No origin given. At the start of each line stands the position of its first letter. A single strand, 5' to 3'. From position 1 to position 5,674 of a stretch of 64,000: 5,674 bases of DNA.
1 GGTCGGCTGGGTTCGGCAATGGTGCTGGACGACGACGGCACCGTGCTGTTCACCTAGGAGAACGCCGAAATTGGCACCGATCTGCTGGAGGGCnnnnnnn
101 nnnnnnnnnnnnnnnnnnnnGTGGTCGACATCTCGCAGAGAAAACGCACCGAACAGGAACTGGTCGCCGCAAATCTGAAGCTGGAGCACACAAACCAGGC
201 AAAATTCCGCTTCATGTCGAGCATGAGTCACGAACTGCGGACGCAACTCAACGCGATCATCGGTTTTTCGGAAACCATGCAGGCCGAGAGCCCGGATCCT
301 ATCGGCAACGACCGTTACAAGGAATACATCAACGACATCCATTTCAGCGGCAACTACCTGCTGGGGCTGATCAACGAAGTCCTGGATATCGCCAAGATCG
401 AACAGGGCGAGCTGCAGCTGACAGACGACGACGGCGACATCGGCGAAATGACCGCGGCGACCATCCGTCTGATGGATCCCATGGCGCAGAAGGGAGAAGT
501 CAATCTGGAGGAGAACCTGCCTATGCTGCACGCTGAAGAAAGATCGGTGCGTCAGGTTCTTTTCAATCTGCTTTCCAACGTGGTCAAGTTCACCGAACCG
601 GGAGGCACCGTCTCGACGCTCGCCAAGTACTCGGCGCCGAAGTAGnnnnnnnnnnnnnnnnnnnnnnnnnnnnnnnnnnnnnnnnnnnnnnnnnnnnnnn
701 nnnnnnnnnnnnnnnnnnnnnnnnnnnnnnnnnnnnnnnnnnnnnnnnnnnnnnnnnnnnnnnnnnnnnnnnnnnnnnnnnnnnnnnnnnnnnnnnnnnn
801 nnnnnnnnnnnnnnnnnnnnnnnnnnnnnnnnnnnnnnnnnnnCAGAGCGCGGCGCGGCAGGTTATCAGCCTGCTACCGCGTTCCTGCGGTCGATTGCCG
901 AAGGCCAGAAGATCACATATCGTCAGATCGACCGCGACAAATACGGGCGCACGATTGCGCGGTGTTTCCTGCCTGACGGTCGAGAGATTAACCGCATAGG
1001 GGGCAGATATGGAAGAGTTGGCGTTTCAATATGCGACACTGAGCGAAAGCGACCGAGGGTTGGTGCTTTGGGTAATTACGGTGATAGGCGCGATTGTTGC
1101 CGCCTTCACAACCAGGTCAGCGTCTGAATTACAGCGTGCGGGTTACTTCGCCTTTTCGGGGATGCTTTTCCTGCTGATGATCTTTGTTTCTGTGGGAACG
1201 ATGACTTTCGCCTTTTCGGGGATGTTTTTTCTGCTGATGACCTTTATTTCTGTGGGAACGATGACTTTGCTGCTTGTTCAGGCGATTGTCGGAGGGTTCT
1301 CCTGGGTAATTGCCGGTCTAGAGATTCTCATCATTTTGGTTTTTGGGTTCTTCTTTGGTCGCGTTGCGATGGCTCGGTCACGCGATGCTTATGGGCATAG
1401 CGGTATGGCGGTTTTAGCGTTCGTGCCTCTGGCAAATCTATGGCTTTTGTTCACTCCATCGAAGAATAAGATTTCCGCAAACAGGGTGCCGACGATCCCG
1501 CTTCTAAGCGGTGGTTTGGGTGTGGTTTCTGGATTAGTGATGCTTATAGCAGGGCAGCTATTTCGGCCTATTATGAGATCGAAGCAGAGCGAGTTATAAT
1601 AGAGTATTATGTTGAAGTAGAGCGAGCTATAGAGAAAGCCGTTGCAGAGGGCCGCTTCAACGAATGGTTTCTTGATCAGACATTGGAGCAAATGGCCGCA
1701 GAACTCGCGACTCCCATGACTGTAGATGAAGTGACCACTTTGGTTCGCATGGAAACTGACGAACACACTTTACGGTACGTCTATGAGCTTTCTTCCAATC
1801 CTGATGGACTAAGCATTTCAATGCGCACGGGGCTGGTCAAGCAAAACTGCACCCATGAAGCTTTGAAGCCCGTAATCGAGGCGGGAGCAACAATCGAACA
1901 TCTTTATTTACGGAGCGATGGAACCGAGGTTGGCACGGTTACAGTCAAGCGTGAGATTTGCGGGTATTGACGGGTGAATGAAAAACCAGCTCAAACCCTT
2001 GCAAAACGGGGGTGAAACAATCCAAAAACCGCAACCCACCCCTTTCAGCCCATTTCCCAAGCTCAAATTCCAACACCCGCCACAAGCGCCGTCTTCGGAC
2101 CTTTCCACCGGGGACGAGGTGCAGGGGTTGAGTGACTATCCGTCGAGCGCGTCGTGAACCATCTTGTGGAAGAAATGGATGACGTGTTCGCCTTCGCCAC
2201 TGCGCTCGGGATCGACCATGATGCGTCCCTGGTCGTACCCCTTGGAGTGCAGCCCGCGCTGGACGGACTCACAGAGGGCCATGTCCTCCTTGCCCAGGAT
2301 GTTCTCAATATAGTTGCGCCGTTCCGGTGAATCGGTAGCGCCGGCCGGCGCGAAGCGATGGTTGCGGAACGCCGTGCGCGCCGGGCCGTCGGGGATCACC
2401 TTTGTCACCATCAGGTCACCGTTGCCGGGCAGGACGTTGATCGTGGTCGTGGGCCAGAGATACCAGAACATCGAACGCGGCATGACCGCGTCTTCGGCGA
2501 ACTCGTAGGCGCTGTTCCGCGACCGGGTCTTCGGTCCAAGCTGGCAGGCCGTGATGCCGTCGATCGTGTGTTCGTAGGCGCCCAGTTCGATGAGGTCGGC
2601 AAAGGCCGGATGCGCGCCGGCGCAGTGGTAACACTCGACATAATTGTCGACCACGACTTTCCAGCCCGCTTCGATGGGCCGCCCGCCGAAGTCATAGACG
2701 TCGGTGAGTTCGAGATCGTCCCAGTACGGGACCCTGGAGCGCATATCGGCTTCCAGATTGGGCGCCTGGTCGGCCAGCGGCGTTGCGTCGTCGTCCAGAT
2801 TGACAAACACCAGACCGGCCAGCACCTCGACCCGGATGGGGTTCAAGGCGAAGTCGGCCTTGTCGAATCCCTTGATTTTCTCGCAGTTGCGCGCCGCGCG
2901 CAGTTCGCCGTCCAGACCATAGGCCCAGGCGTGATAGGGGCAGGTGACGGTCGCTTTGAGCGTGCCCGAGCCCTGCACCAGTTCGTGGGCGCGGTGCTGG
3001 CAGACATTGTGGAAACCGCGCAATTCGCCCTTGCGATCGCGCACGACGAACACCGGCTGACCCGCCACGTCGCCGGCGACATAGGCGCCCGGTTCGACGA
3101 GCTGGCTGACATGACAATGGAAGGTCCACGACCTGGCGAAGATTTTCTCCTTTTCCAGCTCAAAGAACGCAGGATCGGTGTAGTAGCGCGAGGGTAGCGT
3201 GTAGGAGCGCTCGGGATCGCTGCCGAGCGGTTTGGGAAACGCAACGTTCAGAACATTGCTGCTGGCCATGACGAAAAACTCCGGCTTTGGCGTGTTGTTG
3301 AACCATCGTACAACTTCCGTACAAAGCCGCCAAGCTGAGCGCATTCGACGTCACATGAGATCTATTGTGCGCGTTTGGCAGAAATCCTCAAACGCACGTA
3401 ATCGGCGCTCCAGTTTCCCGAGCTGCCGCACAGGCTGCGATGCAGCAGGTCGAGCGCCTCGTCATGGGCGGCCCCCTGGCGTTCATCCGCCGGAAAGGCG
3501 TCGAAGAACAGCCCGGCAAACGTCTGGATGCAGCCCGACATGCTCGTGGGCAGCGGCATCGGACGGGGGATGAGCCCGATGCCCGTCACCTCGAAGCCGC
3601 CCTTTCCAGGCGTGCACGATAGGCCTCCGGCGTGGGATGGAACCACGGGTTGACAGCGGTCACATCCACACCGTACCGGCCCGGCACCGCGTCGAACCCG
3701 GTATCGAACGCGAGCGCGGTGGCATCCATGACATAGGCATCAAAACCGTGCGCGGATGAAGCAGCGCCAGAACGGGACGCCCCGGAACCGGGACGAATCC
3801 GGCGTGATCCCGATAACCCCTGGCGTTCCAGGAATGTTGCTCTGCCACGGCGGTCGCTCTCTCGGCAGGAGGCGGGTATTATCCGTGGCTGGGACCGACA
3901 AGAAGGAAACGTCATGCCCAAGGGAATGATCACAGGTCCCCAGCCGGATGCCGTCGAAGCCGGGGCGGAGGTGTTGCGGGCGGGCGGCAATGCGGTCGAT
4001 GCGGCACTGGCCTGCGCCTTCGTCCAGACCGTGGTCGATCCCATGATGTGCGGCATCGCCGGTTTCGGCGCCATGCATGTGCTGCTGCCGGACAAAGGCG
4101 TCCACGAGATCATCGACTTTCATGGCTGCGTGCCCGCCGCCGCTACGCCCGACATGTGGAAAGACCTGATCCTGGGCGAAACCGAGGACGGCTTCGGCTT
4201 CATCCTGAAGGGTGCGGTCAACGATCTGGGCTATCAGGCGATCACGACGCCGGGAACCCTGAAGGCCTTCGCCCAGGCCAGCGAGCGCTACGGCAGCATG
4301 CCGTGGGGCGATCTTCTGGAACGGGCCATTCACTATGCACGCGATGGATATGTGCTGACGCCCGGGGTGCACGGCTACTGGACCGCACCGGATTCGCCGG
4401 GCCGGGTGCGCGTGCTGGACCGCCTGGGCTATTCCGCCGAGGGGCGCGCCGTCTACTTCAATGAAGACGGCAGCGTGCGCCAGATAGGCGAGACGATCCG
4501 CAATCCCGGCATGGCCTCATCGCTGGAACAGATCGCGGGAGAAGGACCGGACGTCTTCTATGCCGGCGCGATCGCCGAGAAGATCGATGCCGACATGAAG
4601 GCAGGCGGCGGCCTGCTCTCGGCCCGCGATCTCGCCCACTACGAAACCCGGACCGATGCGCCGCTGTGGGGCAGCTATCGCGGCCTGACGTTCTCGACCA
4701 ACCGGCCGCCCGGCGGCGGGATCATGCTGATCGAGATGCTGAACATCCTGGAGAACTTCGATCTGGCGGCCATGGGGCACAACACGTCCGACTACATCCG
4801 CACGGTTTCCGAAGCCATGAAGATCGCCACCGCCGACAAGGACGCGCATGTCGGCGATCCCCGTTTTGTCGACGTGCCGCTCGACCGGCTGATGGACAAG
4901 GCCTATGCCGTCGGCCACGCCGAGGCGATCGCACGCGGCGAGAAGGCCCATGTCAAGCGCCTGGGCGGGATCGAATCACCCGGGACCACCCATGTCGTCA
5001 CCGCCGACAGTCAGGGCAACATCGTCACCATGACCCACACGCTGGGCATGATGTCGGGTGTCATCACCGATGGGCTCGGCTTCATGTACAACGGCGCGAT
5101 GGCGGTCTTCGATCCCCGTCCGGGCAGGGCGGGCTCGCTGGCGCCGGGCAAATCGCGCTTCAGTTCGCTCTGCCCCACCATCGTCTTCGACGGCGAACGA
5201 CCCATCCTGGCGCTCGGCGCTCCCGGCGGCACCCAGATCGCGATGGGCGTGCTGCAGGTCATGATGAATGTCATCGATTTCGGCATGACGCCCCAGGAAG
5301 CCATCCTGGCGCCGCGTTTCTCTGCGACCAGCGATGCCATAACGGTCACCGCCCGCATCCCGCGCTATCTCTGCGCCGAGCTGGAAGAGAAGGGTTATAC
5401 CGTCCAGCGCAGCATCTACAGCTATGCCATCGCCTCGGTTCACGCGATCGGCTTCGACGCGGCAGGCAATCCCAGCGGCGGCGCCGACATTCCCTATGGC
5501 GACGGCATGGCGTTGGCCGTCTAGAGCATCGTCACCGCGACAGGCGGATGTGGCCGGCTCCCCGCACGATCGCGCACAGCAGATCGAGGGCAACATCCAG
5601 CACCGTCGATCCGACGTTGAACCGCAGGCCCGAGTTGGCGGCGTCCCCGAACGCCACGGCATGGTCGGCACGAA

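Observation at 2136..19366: Candidate amine / N-methyl-amine catabolic neighbourhood combining a Rieske oxygenase, GGT, a creatininase-family amidase, an isochorismatase-like amidase, a Pot-type importer, a DgcA/TMADH-like demethylase and a PuuB-like oxidase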

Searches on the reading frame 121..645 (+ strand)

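Call 29: search_protein_families(library=pfam, proteins=[window:121-645:+], max_evalue=0.0001)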
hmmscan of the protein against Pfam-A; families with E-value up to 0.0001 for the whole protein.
window:121-645:+ (174 aa): 1 family
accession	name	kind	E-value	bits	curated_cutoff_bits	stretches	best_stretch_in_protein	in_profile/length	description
PF00512.31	HisKA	-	9e-16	58.1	26.9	1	28-96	2-66/66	His Kinase A (phospho-acceptor) domain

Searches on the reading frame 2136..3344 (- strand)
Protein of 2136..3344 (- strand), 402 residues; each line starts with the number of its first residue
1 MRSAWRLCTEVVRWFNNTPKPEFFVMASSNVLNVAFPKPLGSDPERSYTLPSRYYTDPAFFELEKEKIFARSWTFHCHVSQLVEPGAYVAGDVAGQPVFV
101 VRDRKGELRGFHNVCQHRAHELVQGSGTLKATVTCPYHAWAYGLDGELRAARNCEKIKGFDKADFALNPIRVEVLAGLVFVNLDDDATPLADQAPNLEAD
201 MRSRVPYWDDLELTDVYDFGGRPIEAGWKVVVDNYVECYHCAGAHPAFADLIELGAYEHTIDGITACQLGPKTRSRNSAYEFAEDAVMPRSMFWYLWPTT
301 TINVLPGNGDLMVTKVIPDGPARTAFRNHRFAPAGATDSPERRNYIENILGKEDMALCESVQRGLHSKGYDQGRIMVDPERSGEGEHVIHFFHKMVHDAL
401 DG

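Call 3: search_protein_families(library=pfam, proteins=[window:2136-3344:-])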
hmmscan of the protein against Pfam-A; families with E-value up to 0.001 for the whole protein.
window:2136-3344:- (402 aa): 2 families
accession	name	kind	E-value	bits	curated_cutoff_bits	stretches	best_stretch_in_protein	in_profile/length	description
PF00848.25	Ring_hydroxyl_A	-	5.6e-25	88.9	24.9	1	224-401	14-207/208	Ring hydroxylating alpha subunit (catalytic domain)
PF00355.32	Rieske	-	3.6e-19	68.9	20.3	1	72-160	1-87/88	Rieske [2Fe-2S] domain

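Call 5: search_protein_families(library=ncbifam, proteins=[window:2136-3344:-], max_evalue=0.00001)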
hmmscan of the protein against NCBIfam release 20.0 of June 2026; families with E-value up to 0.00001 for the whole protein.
window:2136-3344:- (402 aa): 5 families
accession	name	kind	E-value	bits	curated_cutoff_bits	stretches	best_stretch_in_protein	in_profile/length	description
NF058607.1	GlBtMonoOxGbcA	equivalog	2.2e-46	158.2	670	1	45-250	28-227/420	glycine betaine monooxygenase oxygenase subunit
TIGR03228.1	anthran_1_2_A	equivalog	2.8e-30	105.4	671.9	1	51-248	17-216/438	anthranilate 1,2-dioxygenase large subunit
NF042946.1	3PPDioc_HcaE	equivalog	7.1e-30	104.4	830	1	52-193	18-162/450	3-phenylpropionate/cinnamic acid dioxygenase subunit alpha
TIGR03229.1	benzo_1_2_benA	equivalog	3e-25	89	780.95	1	48-287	14-257/433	benzoate 1,2-dioxygenase large subunit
NF041684.1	ant_diox_AndAc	equivalog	8.7e-19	67.4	750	1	49-243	22-220/418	anthranilate 1,2-dioxygenase large subunit AndAc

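Call 40: search_solved_structures(query=window:2136-3344:-, max_evalue=1e-10)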
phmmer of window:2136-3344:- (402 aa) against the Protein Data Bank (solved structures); distinct sequences matched with E-value up to 1e-10: 29.
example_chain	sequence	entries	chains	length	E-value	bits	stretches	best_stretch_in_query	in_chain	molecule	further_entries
6y8j_A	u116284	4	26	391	8.9e-84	284.8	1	36-396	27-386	Carnitine monooxygenase oxygenase subunit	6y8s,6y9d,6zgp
6y9c_A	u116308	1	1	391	1.6e-82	280.7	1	36-396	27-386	Carnitine monooxygenase oxygenase subunit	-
3vca_A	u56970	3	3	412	1.4e-33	119.5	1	48-250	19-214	Ring-hydroxylating dioxygenase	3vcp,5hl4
4qup_A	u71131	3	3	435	1.5e-33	119.4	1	47-250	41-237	Monoxygenase; demethylase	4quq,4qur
3n0q_A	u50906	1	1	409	1.7e-32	115.9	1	47-250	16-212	Putative aromatic-ring hydroxylating dioxygenase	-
1uli_A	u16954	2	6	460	6.2e-26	94.3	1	45-191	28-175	biphenyl dioxygenase large subunit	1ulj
8k0a_A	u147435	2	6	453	1.2e-24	90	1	51-246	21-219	3-phenylpropionate/cinnamic acid dioxygenase subunit alpha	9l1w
2b1x_A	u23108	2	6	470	2.4e-24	89.1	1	35-251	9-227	naphthalene dioxygenase large subunit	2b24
9jp5_A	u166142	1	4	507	2.4e-23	85.7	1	47-256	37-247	Phthalate 3,4-dioxygenase alpha subunit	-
3gzx_A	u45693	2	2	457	4.5e-23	84.9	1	49-237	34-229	Biphenyl dioxygenase subunit alpha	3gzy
5xbp_A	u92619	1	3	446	1.4e-22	83.2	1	54-247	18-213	3NT oxygenase alpha subunit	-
3en1_A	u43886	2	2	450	1.6e-22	83.1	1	49-191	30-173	Benzene 1,2-dioxygenase subunit alpha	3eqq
2bmo_A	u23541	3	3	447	2.6e-22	82.4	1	55-247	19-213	OXYGENASE-ALPHA NBDO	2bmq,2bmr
5aeu_A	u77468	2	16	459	4.2e-22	81.7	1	49-240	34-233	BIPHENYL DIOXYGENASE SUBUNIT ALPHA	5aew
2xsh_A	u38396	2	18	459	4.2e-22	81.7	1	49-240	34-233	BIPHENYL DIOXYGENASE SUBUNIT ALPHA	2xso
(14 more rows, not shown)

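Call 67: search_solved_structures(query=window:2136-3269:-, max_evalue=1e-50, show_alignments=1)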
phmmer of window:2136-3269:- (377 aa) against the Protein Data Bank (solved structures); distinct sequences matched with E-value up to 1e-50: 2.
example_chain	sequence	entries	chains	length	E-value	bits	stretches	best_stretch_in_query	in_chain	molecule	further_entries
6y8j_A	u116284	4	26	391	8.7e-84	284.8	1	11-371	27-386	Carnitine monooxygenase oxygenase subunit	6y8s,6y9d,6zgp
6y9c_A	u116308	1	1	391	1.5e-82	280.7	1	11-371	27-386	Carnitine monooxygenase oxygenase subunit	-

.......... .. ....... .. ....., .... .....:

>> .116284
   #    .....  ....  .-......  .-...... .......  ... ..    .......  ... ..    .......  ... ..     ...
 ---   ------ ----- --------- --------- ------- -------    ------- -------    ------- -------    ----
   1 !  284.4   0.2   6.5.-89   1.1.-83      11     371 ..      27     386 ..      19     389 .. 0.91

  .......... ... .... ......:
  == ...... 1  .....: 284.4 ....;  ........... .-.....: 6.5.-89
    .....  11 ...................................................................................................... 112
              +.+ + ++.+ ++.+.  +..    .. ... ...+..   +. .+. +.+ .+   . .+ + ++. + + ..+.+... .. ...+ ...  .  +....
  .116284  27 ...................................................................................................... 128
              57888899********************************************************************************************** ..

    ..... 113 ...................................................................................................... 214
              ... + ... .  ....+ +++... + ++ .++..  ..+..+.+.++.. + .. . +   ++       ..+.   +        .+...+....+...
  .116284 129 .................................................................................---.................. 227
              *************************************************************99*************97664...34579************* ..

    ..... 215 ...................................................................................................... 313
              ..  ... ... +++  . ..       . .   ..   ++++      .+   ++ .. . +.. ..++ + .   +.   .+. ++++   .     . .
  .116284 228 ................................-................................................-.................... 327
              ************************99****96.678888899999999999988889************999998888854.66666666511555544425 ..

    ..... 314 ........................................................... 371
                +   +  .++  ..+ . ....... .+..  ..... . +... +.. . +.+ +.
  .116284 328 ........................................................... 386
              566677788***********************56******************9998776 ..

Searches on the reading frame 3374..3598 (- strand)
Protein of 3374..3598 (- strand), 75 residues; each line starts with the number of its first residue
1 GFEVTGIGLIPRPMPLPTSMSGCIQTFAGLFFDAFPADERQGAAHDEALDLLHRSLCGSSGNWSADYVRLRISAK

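Call 79: search_protein_families(library=pfam, proteins=[window:3374-3598:-], max_evalue=1)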
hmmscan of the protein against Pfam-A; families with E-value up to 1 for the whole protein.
window:3374-3598:- (75 aa): 0 families

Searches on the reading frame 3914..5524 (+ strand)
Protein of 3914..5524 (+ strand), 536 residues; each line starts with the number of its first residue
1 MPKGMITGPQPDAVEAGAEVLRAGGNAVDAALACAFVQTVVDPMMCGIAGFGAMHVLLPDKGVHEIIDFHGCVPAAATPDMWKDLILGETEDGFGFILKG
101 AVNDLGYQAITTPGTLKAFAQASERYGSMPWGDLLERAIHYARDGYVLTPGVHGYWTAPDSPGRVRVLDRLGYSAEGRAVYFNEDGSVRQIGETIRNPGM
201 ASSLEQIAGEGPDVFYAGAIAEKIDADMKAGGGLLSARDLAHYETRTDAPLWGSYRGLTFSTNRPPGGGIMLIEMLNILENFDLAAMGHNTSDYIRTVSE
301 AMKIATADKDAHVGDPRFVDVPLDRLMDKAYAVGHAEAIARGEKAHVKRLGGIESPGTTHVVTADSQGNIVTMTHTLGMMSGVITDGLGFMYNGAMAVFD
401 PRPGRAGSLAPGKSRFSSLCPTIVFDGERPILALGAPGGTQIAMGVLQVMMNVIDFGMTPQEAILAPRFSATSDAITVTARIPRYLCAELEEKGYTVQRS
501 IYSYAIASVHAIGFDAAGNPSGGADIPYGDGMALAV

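Call 3: search_protein_families(library=pfam, proteins=[window:3914-5524:+])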
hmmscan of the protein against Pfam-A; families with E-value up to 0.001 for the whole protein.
window:3914-5524:+ (536 aa): 1 family
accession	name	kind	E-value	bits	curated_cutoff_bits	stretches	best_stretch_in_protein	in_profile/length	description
PF01019.26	G_glu_transpept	-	4e-118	395.9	27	1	19-525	2-507/512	Gamma-glutamyltranspeptidase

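Call 5: search_protein_families(library=ncbifam, proteins=[window:3914-5524:+], max_evalue=0.00001)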
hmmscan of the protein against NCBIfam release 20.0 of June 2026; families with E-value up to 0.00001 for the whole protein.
window:3914-5524:+ (536 aa): 2 families
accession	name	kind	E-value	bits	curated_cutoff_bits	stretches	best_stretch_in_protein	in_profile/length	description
TIGR00066.1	g_glut_trans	equivalog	1.3e-108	363.7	357.85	1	4-525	1-516/518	gamma-glutamyltransferase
NF007187.0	PRK09615.1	equivalog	2.7e-82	276.9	990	1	3-496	49-544/581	gamma-glutamyltransferase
